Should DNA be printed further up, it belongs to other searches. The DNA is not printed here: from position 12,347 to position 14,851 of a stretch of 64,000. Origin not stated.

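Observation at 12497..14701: Xylose-isomerase-like TIM barrel interrupted by a ~430-residue charged, Trp-rich insertion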

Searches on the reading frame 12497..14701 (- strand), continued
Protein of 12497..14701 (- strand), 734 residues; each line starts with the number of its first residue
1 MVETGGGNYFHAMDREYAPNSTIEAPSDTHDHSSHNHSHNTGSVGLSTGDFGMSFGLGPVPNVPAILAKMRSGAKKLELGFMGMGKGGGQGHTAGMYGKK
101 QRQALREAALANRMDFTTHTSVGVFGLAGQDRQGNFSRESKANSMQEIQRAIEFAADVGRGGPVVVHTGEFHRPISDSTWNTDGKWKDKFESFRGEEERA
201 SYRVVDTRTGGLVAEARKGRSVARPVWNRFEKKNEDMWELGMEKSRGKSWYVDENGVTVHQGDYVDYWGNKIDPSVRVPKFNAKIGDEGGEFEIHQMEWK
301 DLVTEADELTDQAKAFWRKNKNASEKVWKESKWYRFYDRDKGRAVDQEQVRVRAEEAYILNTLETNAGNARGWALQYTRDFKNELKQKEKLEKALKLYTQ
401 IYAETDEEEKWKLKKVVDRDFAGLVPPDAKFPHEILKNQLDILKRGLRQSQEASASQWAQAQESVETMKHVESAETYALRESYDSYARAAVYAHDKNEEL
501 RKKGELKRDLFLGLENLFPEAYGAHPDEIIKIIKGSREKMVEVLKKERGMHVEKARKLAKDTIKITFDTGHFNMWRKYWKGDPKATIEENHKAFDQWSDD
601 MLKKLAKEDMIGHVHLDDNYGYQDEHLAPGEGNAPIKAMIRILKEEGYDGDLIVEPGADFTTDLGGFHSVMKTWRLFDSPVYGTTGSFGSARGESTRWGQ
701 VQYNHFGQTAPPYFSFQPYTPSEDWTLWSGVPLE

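Call 9: search_solved_structures(query=A1, max_evalue=1, show_alignments=4)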
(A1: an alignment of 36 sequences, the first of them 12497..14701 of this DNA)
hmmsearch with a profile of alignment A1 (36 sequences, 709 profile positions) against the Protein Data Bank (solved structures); distinct sequences matched with E-value up to 1: 7.
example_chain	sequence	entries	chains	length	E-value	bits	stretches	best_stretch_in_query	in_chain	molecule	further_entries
3wqo_A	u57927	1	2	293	5.9e-08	34.9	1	580-633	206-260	Uncharacterized protein MJ1311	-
4pgl_A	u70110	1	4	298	0.023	16.5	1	585-634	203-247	D-tagatose 3-epimerase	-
4q7i_A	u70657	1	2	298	0.056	15.2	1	586-634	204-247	D-tagatose 3-epimerase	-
2ou4_A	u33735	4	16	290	0.098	14.4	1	586-634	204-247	D-tagatose 3-epimerase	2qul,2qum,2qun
4xsl_A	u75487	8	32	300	0.099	14.3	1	586-634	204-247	D-tagatose 3-epimerase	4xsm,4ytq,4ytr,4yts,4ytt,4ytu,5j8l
6wn6_A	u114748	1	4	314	0.15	13.8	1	585-633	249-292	3-keto-D-glucoside 4-epimerase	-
4pfh_A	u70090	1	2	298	0.31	12.7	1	603-634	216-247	D-tagatose 3-epimerase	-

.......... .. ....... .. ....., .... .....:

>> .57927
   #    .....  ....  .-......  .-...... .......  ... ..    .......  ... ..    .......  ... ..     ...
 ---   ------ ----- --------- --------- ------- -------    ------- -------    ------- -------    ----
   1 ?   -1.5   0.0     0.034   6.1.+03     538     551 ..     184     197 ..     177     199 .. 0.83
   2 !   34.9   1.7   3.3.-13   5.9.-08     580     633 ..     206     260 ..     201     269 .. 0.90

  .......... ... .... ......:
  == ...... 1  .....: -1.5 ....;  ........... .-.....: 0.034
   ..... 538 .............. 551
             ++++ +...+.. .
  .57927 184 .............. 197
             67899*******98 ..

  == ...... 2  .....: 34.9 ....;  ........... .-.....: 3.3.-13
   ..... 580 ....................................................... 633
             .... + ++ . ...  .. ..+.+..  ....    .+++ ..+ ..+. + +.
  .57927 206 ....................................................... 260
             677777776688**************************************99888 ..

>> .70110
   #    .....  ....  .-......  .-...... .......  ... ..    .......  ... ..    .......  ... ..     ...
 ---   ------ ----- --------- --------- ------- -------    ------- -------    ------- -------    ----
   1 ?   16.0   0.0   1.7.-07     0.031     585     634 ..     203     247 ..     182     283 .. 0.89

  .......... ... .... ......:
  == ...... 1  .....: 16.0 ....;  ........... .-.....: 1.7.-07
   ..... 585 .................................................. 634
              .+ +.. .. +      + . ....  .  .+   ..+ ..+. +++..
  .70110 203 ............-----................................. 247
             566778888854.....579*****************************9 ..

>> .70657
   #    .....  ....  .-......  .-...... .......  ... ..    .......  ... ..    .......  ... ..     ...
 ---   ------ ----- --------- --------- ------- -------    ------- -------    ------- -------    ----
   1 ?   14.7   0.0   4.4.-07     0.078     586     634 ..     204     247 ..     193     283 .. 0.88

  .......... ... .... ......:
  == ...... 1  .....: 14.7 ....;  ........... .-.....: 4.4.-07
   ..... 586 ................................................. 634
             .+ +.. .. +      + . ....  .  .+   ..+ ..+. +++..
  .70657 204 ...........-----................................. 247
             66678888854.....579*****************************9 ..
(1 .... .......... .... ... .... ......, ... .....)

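Call 14: find_encoding_contigs(protein=P0016, flank=6000, max_places=2)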
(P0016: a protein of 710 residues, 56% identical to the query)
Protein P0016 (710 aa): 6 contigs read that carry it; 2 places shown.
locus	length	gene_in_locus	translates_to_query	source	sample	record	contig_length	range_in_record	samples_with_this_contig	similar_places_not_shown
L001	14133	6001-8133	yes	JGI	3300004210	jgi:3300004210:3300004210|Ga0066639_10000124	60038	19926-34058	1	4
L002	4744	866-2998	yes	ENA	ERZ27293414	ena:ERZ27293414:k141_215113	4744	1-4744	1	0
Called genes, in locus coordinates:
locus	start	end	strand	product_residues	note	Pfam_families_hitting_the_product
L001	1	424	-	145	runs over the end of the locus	-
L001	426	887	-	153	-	PF04457:MJ1316 (faint)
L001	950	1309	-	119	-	PF02675:AdoMet_dc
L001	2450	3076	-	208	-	-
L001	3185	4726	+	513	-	-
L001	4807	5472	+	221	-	-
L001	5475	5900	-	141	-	PF01951:Archease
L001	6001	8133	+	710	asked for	PF01261:AP_endonuc_2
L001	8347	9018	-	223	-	PF01966:HD (faint)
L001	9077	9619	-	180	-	-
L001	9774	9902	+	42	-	-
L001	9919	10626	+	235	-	-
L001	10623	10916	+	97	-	PF14947:HTH_45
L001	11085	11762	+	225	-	PF01351:RNase_HII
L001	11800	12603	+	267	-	PF11858:DUF3378 (weak), PF01351:RNase_HII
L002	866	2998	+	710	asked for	PF01261:AP_endonuc_2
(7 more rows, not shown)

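Call 15: find_encoding_contigs(protein=P0081, flank=6000, max_places=2)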
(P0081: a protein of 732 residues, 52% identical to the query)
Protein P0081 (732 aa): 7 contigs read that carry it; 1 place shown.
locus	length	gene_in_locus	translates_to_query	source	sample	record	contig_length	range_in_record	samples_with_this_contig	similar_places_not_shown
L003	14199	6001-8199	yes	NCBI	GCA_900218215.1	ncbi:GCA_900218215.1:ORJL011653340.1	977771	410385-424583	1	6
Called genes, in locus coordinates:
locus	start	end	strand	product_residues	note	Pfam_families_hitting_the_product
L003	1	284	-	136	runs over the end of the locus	PF00293:NUDIX, PF14815:NUDIX_4 (weak)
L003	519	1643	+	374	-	PF07690:MFS_1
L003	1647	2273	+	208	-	PF01209:Ubie_methyltran (weak), PF13489:Methyltransf_23 (weak), PF13847:Methyltransf_31, PF08241:Methyltransf_11, PF08242:Methyltransf_12 (weak), PF13649:Methyltransf_25 (weak)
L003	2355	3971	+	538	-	-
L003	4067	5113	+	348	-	-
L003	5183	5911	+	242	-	-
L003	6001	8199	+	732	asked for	PF01261:AP_endonuc_2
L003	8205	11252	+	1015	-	PF16126:DUF4838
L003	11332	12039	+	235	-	-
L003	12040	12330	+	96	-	PF14947:HTH_45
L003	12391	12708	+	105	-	-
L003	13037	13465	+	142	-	PF01351:RNase_HII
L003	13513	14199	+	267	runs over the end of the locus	PF01351:RNase_HII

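Call 16: find_encoding_contigs(protein=P0001, flank=6000, max_places=2)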
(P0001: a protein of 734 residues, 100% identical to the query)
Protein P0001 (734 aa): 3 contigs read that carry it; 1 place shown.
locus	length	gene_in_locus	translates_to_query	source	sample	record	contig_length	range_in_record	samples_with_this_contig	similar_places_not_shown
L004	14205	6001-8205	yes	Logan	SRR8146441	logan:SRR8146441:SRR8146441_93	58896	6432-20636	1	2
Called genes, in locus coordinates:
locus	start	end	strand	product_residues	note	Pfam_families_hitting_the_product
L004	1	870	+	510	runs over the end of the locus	PF01935:DUF87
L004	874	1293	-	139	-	-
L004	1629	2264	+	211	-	PF08241:Methyltransf_11, PF13649:Methyltransf_25 (weak)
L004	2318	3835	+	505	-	-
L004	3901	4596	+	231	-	-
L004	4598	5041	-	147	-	PF00293:NUDIX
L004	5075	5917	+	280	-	-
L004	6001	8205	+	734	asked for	PF01261:AP_endonuc_2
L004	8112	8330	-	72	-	-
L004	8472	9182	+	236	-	-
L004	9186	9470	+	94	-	PF14947:HTH_45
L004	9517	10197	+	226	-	PF01351:RNase_HII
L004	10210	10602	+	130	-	-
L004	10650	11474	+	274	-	PF01351:RNase_HII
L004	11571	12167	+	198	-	PF00072:Response_reg (weak)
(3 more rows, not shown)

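Call 20: predict_structure(alignment_id=A1)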
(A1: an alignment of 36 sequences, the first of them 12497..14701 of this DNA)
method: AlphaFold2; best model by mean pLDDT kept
length: 734 residues; sequences in the alignment: 36
mean_pLDDT: 76.7   pTM: 0.75
mean pLDDT of the five models: 76.7, 75.2, 72.9, 72.0, 70.7
residues with pLDDT >= 90: 257; 70-90: 271; 50-70: 90; < 50: 116
segments of 3 or more residues with pLDDT < 50: 1-41, 87-89, 621-631, 658-664, 681-734
pLDDT, mean of each block of 10 residues (from residue 1): 27 31 30 31 60 69 71 74 58 83 89 84 75 83 90 94 82 85 91 84 90 90 86 65 66 87 85 82 67 89 94 95 94 91 90 95 89 84 86 87 83 71 59 85 90 91 94 93 94 97 95 89 90 95 95 97 93 87 90 93 93 81 38 77 91 67 54 66 32 33 28 34 39 34
secondary structure, 60 per line:
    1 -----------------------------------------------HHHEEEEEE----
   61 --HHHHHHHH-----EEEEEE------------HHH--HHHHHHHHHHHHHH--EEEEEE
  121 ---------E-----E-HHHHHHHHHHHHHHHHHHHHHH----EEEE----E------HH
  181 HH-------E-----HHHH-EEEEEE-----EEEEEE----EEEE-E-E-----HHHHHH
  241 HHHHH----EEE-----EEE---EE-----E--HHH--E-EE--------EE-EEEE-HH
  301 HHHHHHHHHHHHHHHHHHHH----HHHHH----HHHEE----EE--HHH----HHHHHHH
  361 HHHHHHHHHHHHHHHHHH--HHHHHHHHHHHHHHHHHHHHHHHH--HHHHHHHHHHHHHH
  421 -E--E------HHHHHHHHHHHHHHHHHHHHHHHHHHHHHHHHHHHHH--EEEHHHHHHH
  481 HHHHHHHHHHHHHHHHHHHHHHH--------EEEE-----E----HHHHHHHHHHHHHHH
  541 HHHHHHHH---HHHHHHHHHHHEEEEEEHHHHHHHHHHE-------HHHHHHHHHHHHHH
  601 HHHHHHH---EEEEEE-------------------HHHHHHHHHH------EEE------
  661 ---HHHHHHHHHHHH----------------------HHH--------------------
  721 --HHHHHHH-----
elements in order (helices of 4 or more, strands of 3 or more residues): E51-56 H63-70 E76-81 H99-112 E115-120 H138-159 E164-167 H179-182 H196-199 E201-206 E212-217 E222-225 H235-245 E250-252 E258-260 E294-297 H299-320 H325-329 H354-378 H381-404 H407-420 H432-468 E471-473 H474-503 E512-515 H526-548 H552-562 E563-568 H569-578 H587-607 E611-616 H636-645 E652-654 H664-675 H723-729

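Call 31: search_protein_representatives(alignment_id=A1)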
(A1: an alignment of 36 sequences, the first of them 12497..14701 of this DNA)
Query: 36 sequences, 709 profile positions. Proteins with E-value up to 0.001 (for the whole library): 996; up to 1e-10: 730; up to 1e-30: 374. The best 150 are listed.
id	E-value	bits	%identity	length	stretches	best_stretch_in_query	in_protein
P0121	0.0e+00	1030.0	-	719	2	364-709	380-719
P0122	6.1e-250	848.1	-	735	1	2-709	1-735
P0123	8.3e-225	765.0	-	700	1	1-709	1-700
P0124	4.7e-224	762.5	-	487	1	237-709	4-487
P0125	1.5e-213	727.8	-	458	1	10-459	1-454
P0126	2.8e-186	637.7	-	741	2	36-527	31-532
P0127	2.8e-185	634.4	-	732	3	519-709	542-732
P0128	9.3e-176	602.9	-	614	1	231-709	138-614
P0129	3.1e-173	594.5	-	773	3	525-709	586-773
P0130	8.3e-172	589.8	-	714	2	1-532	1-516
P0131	1.4e-164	565.9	-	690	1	1-709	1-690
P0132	7.4e-159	547.0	-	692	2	330-709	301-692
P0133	1.2e-157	543.0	-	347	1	1-355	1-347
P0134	5.1e-155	534.3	-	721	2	6-533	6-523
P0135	5.6e-155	534.2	-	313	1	401-709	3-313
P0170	8.3e-124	431.2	-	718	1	36-709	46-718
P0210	9.5e-111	388.0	-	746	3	40-291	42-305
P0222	2.3e-109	383.4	-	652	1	27-693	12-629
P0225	1.5e-108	380.7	-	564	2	399-709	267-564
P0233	6.8e-107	375.2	-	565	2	347-709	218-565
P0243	2.0e-104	367.1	-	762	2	7-529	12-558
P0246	3.5e-103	363.0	-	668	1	55-683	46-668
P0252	3.0e-102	359.9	-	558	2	365-709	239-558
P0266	2.8e-98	346.8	-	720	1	3-709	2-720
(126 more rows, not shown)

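Call 33: find_related_loci(query=A1, collection=genome_contigs, flank=8000)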
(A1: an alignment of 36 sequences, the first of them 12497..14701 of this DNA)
Query A1 (734 aa) in genome_contigs; peptide patterns used: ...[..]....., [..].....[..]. (x = any residue, [..] = any of these).
179 stretches matched a pattern; 143 encode a relative of the query (tblastn E <= 1e-3); the best 80 are kept; 80 distinct loci.
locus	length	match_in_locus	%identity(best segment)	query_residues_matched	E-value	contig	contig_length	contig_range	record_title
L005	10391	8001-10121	57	1-734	0e+0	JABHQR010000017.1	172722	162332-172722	MAG: archaeon isolate SI039_bin110 k141_1576515, whole genome shotgun sequence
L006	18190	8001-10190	54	1-734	0e+0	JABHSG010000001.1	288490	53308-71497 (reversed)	MAG: archaeon isolate SI039_bin32 k141_2275583, whole genome shotgun sequence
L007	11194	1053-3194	55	1-734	0e+0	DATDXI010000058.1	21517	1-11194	MAG TPA_asm: Candidatus Nanoarchaeia archaeon isolate SMAG_U8134 k141_1876394, whole genome shotgun sequence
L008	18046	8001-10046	55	41-734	0e+0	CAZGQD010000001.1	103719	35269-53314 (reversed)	MAG TPA_asm: uncultured Methanosarcinales archaeon isolate binchicken_co141_348 genome assembly, contig: NODE_611_length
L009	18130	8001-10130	56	1-734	0e+0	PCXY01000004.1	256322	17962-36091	MAG: Candidatus Woesearchaeota archaeon CG10_big_fil_rev_8_21_14_0_10_45_16 CG10_8_21_14_0.10_scaffold_6_c, whole genome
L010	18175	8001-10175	53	1-734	0e+0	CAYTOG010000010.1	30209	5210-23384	MAG TPA_asm: uncultured Methanosarcinales archaeon isolate SRP167671_co2_158 genome assembly, contig: NODE_1999_length_3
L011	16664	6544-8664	54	1-734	0e+0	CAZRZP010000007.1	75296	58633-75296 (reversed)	MAG TPA_asm: uncultured Methanosarcinales archaeon isolate SRP200020_co5_201 genome assembly, contig: NODE_463_length_75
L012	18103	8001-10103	53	1-734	0e+0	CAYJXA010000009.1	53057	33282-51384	MAG TPA_asm: uncultured Methanosarcinales archaeon isolate ERP125453_co1_488 genome assembly, contig: NODE_426_length_53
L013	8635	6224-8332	53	1-734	0e+0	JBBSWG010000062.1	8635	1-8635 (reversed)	MAG: Nanoarchaeota archaeon isolate H51-bin332_1 H51_bin332_1_000000000062, whole genome shotgun sequence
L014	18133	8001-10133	54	1-734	0e+0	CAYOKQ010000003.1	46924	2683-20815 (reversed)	MAG TPA_asm: uncultured Methanosarcinales archaeon isolate binchicken_co125_1105 genome assembly, contig: NODE_1532_leng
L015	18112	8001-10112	54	1-734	0e+0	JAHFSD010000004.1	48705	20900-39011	MAG: archaeon isolate nzgw59 NODE_415_length_48706_cov_4.176618, whole genome shotgun sequence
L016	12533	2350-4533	53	1-734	0e+0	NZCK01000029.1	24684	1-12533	MAG: archaeon isolate ARS1203 MHASMcontig_219958, whole genome shotgun sequence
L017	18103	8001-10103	53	1-734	0e+0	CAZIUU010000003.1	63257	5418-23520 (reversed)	MAG TPA_asm: uncultured Methanosarcinales archaeon isolate binchicken_co251_991 genome assembly, contig: NODE_670_length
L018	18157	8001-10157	53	1-734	0e+0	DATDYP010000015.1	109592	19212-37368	MAG TPA_asm: Candidatus Nanoarchaeia archaeon isolate SMAG_U8168 k141_717465, whole genome shotgun sequence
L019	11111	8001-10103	55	1-734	0e+0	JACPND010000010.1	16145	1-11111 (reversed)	MAG: Candidatus Woesearchaeota archaeon isolate NC_groundwater_566_Ag_S-0.1um_44_11 S35_SO-1_scaffold_222305, whole geno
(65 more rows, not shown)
